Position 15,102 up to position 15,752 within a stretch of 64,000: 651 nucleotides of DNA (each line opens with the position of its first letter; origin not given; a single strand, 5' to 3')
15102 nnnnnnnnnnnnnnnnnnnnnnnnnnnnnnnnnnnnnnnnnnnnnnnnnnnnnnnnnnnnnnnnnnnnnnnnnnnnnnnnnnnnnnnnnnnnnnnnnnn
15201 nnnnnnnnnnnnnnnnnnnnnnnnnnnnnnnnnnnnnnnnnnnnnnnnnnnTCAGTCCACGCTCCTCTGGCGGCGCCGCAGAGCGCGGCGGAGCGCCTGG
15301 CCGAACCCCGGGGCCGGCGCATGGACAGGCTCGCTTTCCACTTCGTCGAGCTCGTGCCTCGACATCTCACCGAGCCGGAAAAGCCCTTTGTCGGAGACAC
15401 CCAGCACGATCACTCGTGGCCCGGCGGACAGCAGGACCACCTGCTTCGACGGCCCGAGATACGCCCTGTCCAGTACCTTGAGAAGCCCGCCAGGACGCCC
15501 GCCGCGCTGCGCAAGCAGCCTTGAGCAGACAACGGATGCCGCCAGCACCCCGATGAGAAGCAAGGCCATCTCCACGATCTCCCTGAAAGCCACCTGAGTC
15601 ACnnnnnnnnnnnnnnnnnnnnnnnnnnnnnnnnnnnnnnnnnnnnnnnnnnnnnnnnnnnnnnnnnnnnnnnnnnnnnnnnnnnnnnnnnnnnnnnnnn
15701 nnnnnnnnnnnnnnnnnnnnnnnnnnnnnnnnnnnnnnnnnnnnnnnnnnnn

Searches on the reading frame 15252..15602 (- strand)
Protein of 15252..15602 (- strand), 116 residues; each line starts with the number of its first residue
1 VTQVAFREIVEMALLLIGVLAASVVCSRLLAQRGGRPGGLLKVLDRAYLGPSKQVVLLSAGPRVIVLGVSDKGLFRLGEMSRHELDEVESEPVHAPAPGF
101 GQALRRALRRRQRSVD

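Call 37: search_protein_families(library=pfam, proteins=[window:15252-15602:-], max_evalue=0.001)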
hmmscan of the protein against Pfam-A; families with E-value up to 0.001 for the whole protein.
window:15252-15602:- (116 aa): 1 family
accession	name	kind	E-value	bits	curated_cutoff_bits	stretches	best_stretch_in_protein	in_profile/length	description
PF04347.18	FliO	-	3.5e-11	43.5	22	1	32-109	13-91/91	Flagellar biosynthesis protein, FliO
